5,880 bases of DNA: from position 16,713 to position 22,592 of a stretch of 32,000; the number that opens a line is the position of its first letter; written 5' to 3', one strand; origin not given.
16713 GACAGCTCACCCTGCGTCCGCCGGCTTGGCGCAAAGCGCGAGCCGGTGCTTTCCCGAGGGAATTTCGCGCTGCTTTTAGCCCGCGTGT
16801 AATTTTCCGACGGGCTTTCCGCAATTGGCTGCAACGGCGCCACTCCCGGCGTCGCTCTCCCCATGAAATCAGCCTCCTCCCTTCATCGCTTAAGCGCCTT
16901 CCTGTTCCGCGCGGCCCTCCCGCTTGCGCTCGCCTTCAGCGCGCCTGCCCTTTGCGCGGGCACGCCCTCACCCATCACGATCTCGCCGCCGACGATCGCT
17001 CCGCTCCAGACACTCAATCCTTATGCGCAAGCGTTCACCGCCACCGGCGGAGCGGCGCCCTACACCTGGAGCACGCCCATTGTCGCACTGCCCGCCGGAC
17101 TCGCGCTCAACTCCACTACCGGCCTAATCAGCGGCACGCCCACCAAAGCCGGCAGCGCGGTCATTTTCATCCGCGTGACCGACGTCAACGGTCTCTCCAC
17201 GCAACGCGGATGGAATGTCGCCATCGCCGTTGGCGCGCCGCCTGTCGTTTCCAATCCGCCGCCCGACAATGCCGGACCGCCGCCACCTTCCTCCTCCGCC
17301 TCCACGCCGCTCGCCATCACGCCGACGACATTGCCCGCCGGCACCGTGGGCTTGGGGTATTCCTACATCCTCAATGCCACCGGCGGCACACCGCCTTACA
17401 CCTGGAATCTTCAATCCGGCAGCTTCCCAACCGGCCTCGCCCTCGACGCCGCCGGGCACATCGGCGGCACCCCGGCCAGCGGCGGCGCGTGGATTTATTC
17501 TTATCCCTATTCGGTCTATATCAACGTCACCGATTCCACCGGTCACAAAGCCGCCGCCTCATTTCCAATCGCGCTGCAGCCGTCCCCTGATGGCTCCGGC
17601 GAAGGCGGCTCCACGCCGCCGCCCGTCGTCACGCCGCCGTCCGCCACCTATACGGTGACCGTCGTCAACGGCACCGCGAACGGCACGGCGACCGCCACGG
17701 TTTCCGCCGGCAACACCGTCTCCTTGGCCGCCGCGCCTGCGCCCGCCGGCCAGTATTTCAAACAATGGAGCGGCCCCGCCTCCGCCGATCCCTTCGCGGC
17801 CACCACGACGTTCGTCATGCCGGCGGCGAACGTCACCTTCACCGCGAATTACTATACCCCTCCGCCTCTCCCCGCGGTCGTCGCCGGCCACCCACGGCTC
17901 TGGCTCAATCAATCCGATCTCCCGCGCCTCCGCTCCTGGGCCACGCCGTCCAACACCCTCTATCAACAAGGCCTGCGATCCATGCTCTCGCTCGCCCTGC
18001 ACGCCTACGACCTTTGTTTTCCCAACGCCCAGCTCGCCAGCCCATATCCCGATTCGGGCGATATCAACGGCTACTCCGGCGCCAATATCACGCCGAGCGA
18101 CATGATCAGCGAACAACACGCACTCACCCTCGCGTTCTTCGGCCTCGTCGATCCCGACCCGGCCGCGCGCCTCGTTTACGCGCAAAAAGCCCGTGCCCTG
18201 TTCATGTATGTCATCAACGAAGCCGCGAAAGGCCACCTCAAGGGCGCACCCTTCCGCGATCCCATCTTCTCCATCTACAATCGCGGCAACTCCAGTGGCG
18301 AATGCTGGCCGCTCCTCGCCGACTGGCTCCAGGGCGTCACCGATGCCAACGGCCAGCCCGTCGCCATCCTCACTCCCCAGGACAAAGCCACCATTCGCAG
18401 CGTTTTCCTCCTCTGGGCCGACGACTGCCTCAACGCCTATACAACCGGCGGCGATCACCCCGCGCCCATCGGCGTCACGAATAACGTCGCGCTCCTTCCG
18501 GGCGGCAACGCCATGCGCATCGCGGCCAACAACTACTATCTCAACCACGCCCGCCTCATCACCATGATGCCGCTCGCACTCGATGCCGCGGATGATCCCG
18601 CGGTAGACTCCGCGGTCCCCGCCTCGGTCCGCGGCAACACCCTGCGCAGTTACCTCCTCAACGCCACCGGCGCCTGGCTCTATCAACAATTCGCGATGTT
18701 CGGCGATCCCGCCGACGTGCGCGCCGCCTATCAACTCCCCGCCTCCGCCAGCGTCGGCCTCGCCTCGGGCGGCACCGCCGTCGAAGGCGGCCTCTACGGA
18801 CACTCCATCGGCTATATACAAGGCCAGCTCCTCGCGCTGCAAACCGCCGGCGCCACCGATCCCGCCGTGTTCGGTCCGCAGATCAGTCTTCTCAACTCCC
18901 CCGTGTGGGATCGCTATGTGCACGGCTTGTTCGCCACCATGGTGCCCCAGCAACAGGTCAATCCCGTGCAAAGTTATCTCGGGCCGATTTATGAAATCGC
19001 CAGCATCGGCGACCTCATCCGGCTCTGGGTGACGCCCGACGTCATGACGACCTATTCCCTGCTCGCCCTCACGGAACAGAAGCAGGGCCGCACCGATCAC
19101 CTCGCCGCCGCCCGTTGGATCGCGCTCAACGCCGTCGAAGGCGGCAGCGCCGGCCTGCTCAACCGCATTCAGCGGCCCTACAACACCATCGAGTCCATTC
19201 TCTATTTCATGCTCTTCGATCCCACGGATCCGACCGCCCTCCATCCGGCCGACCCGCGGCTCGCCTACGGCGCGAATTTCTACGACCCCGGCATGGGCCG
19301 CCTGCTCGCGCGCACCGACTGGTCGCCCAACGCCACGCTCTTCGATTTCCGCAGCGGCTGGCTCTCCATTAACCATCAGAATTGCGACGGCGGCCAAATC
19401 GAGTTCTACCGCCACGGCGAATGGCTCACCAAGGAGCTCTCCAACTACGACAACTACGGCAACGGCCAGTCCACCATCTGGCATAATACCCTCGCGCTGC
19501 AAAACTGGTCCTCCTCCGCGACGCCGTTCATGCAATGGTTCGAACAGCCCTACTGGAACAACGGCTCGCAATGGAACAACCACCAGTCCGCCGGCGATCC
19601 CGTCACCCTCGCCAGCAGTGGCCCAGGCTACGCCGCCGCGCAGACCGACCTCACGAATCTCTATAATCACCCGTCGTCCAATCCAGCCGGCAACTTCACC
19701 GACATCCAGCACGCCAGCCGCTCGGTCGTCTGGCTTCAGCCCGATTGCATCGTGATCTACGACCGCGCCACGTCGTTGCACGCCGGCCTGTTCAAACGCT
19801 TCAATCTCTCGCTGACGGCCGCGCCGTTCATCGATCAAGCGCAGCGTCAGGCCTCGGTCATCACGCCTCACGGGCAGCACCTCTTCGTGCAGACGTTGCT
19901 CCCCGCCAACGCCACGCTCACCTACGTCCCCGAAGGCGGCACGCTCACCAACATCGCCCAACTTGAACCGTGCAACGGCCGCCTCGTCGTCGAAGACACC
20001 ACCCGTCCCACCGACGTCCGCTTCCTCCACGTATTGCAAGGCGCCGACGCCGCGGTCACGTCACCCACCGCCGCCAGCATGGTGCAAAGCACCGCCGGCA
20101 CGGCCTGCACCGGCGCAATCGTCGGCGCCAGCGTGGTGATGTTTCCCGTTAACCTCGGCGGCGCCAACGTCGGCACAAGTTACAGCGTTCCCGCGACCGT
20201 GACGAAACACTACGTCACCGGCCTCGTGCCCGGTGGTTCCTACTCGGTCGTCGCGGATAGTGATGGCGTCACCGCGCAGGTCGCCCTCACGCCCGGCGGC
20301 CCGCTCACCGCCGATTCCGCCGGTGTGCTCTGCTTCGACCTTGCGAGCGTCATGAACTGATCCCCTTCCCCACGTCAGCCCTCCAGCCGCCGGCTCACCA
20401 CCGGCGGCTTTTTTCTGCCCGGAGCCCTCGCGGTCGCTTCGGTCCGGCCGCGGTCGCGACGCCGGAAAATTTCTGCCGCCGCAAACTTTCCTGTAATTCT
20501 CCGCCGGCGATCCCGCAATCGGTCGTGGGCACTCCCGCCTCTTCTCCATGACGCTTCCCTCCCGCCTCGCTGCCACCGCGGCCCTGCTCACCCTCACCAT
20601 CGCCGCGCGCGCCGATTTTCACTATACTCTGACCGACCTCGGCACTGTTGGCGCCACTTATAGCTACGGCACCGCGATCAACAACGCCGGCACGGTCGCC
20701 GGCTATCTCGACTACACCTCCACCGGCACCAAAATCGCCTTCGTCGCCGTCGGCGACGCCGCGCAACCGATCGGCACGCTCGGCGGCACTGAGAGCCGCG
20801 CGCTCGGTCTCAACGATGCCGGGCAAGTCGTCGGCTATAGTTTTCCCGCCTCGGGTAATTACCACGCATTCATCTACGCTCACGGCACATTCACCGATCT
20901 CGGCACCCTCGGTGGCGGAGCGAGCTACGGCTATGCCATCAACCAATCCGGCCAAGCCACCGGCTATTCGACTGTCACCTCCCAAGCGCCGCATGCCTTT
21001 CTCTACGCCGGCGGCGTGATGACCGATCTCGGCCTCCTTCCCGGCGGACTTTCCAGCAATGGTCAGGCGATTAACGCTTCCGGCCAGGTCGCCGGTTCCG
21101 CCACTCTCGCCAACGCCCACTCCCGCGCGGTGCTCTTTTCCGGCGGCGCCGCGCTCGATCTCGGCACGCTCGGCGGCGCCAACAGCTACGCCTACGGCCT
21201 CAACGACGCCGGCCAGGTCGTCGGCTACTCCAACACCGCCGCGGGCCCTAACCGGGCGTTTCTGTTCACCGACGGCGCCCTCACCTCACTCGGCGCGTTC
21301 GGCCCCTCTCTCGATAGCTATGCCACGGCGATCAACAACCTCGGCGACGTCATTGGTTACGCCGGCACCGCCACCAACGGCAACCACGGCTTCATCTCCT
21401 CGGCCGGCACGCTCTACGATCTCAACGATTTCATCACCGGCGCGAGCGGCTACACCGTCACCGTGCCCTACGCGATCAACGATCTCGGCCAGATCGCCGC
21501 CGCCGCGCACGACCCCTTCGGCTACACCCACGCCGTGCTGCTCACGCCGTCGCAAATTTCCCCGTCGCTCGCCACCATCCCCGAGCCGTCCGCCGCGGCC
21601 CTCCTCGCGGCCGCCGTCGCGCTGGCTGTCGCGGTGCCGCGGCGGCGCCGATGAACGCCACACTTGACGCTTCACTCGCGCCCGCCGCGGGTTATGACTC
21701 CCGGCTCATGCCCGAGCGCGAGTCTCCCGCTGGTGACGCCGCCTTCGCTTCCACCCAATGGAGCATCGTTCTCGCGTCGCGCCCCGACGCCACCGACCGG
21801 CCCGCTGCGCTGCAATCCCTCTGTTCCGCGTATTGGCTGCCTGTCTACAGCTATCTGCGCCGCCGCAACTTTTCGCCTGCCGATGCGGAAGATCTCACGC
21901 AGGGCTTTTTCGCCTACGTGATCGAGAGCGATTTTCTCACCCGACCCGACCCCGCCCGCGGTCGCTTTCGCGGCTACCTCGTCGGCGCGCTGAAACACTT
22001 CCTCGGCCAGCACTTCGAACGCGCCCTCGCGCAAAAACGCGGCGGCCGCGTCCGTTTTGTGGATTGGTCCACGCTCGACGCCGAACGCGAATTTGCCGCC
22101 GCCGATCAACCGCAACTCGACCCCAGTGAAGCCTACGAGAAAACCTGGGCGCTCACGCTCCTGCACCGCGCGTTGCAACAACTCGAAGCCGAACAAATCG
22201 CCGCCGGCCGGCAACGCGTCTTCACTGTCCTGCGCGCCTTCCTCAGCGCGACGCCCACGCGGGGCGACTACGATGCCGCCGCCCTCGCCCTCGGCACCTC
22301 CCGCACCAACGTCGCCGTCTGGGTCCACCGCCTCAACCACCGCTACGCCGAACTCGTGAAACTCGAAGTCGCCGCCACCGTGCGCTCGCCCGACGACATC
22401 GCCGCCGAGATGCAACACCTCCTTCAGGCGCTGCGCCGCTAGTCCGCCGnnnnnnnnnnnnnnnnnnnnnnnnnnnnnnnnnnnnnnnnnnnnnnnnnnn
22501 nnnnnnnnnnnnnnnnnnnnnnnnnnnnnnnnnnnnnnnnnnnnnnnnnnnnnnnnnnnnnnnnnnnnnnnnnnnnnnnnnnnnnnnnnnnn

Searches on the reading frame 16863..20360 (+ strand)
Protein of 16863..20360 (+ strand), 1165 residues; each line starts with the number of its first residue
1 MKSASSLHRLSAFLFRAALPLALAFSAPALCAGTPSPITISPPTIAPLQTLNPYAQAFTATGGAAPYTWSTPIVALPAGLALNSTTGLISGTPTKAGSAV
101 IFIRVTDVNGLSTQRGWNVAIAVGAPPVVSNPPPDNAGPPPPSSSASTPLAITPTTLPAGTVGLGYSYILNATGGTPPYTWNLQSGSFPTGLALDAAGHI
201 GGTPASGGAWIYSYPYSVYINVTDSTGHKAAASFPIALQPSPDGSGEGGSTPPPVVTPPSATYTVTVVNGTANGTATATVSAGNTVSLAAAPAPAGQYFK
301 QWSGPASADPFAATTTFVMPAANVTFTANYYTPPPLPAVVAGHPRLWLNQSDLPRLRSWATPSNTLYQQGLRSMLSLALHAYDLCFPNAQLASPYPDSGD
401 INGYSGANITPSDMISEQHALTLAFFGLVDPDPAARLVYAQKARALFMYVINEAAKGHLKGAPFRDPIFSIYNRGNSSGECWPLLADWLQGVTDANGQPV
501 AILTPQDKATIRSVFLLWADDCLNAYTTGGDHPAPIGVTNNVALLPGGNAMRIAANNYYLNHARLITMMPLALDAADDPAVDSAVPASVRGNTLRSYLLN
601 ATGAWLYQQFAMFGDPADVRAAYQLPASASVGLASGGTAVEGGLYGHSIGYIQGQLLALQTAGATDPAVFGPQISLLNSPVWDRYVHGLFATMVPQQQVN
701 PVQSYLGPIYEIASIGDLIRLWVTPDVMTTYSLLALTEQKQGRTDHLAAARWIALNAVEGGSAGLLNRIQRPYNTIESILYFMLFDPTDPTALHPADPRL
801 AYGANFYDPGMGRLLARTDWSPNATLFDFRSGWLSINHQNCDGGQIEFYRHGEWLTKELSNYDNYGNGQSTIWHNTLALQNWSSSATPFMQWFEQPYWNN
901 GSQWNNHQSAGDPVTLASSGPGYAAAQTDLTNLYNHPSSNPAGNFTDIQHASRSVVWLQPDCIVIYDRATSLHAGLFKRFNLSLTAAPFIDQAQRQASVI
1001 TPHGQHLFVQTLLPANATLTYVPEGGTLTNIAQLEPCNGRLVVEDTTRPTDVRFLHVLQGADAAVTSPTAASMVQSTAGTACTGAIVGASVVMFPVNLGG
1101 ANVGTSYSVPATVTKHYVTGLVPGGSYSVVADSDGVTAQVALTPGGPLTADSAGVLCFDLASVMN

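Call 12: search_protein_families(library=pfam, proteins=[window:16863-20360:+])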
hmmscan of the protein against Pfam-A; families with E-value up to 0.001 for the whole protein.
window:16863-20360:+ (1165 aa): 3 families
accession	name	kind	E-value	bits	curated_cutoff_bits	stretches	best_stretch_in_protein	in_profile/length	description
PF05345.18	He_PIG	-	1.7e-17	64.1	24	2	37-115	2-89/96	Putative Ig domain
PF18998.6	Flg_new_2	-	3.3e-09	37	23.6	1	263-330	1-69/73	Divergent InlB B-repeat domain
PF09479.16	Flg_new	-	0.0006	20.3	27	0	263-328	1-64/65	Listeria-Bacteroides repeat domain (List_Bact_rpt)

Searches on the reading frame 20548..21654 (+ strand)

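Call 12: search_protein_families(library=pfam, proteins=[window:20548-21654:+])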
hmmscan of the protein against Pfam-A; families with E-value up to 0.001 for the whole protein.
window:20548-21654:+ (368 aa): 1 family
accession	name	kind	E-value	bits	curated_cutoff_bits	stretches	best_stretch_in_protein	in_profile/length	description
PF11949.14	DUF3466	-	9.6e-08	31.4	25.1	1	212-300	383-485/609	Protein of unknown function (DUF3466)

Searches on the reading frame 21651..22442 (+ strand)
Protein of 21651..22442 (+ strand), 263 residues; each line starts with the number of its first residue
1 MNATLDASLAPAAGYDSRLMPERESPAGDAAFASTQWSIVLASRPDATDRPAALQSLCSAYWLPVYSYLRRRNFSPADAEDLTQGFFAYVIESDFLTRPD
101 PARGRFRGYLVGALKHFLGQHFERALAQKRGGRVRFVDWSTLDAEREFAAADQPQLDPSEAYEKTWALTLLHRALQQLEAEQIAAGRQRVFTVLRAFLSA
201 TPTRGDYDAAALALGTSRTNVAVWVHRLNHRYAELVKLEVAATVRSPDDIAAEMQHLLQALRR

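Call 12: search_protein_families(library=pfam, proteins=[window:21651-22442:+])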
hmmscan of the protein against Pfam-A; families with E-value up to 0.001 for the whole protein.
window:21651-22442:+ (263 aa): 1 family
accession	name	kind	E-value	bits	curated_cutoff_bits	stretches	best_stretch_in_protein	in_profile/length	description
PF04542.20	Sigma70_r2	-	1.4e-05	25.2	24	1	64-116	8-59/71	Sigma-70 region 2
